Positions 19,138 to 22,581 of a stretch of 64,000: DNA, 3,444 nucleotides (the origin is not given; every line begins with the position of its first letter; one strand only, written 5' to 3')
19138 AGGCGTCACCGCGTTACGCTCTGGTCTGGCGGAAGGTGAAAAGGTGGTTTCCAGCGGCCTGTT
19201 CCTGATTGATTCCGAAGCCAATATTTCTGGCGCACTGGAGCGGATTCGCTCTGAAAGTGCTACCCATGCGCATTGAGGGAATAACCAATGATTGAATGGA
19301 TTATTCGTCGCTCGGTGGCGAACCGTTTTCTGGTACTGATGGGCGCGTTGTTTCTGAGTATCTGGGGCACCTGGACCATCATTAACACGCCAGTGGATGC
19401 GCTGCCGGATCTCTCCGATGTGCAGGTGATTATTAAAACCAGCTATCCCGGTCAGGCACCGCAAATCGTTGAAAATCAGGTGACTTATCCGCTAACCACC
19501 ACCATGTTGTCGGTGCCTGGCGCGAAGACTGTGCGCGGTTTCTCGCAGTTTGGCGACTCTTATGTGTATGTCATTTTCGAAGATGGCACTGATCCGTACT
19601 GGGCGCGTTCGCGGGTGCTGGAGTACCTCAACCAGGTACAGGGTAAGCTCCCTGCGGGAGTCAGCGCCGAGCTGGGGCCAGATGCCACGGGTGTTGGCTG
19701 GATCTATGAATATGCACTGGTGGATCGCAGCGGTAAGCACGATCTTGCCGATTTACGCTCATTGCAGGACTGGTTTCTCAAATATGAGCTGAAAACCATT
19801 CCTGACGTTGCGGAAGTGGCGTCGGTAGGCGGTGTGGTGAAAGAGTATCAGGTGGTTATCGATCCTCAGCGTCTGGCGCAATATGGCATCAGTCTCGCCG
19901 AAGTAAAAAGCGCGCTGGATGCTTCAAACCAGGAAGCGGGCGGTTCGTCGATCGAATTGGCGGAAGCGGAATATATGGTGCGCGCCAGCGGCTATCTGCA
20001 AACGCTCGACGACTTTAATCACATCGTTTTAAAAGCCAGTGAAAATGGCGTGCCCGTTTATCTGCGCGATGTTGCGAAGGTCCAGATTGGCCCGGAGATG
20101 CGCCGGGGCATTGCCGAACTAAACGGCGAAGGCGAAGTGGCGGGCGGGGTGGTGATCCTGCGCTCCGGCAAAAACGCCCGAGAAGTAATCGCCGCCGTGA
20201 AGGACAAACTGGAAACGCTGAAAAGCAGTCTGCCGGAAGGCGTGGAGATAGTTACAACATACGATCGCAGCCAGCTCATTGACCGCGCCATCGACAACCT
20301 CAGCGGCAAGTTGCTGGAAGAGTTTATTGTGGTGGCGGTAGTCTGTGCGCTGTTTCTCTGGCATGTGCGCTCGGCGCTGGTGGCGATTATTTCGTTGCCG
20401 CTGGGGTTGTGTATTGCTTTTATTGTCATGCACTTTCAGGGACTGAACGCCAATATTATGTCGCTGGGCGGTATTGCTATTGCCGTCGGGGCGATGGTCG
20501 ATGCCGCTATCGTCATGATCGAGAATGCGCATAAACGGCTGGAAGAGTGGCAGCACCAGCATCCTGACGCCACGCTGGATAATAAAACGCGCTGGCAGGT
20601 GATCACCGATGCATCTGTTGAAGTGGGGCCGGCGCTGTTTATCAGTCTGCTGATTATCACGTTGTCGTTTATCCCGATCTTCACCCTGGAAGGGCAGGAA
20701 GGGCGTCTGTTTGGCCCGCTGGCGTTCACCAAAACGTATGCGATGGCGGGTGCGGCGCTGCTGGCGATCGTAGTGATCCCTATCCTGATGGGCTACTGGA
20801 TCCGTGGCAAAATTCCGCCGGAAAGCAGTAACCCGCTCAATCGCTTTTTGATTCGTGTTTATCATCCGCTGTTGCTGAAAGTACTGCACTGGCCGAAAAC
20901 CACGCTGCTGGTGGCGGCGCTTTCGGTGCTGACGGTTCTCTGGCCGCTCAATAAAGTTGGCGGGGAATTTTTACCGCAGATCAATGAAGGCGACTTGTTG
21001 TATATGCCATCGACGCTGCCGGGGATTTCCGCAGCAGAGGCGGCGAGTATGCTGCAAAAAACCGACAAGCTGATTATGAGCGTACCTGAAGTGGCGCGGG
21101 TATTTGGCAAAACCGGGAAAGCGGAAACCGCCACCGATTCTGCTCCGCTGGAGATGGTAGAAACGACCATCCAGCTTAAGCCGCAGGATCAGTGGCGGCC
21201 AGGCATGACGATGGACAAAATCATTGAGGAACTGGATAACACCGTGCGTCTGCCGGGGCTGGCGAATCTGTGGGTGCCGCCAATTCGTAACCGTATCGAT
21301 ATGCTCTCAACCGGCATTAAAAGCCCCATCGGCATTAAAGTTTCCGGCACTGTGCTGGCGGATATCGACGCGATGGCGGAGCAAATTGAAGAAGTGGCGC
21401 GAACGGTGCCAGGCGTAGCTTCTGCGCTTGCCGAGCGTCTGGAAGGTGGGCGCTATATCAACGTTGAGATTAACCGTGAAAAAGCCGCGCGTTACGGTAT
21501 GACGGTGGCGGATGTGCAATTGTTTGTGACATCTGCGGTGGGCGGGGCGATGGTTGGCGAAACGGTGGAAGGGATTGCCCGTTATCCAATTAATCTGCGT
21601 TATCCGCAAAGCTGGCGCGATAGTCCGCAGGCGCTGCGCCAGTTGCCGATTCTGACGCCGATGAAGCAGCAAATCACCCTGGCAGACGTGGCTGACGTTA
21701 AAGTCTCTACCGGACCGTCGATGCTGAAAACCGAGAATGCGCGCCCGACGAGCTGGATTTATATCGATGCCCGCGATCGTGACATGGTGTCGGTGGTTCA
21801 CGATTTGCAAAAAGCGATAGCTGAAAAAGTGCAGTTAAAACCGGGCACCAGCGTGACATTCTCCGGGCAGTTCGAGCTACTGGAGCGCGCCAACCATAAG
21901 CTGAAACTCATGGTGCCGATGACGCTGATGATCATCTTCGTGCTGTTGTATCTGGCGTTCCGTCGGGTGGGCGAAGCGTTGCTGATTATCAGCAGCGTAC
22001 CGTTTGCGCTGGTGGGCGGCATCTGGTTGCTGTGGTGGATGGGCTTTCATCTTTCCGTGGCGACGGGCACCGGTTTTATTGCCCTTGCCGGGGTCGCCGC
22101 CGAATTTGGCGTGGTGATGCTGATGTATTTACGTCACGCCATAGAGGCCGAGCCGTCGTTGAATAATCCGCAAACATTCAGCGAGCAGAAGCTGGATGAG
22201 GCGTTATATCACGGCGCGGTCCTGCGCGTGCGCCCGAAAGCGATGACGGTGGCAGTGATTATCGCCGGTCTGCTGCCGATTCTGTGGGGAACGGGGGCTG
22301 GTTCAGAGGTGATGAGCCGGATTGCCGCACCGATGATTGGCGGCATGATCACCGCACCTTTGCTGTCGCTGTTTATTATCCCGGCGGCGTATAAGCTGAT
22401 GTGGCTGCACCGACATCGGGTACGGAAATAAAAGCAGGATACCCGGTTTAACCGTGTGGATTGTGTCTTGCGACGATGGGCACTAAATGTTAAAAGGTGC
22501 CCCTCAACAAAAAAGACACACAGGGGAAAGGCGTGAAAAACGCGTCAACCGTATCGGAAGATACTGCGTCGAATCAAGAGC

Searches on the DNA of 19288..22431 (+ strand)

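Call 26: search_dna_similar(query=window:19288-22431:+, collection=ecoli_genomes, mode=near, max_rows=8)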
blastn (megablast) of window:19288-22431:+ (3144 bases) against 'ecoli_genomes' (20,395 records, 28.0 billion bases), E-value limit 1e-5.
Records with a match: 5506; places in all: 5581; records where one place covers at least 80% of the query: 5504.
Genomes with a match: 5401 of 5426; with a place that covers at least 80% of the query: 5400. Places per genome that has any: lowest 1, median 1, highest 3. On chromosomes: 5472 places; on plasmids: 109.
Best place of each record, by identity: 95-99% 5400; 90-95% 1; 80-90% 1; 60-80% 104.
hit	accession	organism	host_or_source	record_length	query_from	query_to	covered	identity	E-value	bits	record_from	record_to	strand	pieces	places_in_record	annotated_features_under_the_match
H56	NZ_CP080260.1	Escherichia coli strain 135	Chicken fecal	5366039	1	3144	100%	99.0%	0e+0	5624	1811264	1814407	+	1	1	cusA: Cu(+)/Ag(+) efflux RND transporter permease subunit CusA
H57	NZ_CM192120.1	Escherichia coli strain MEW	Pagophila eburnea (ivory gull)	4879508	1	3144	100%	99.0%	0e+0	5624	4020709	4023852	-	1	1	cusA: Cu(+)/Ag(+) efflux RND transporter permease subunit CusA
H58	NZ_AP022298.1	Escherichia coli strain BEC1-S17-ESBL-09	-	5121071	1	3144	100%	98.9%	0e+0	5618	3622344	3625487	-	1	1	cusA: Cu(+)/Ag(+) efflux RND transporter permease subunit CusA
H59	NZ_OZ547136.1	Escherichia coli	Homo sapiens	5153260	1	3144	100%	98.9%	0e+0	5618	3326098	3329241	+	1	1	cusA: Cu(+)/Ag(+) efflux RND transporter permease subunit CusA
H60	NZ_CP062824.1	Escherichia coli O169:H41 strain Res13-Lact-PER13-34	Sus scrofa domesticus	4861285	1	3144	100%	98.9%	0e+0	5607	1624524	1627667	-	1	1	cusA: Cu(+)/Ag(+) efflux RND transporter permease subunit CusA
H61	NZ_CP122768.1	Escherichia coli strain ETEC1738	Sus scrofa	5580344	1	3144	100%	98.9%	0e+0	5607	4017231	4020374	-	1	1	cusA: Cu(+)/Ag(+) efflux RND transporter permease subunit CusA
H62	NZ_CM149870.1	Escherichia coli strain HCP5S3_I2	Sus scrofa domesticus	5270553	1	3144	100%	98.9%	0e+0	5607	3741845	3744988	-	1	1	cusA: Cu(+)/Ag(+) efflux RND transporter permease subunit CusA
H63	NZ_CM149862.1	Escherichia coli strain LCP30S3_I5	Sus scrofa domesticus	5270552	1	3144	100%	98.9%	0e+0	5607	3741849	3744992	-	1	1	cusA: Cu(+)/Ag(+) efflux RND transporter permease subunit CusA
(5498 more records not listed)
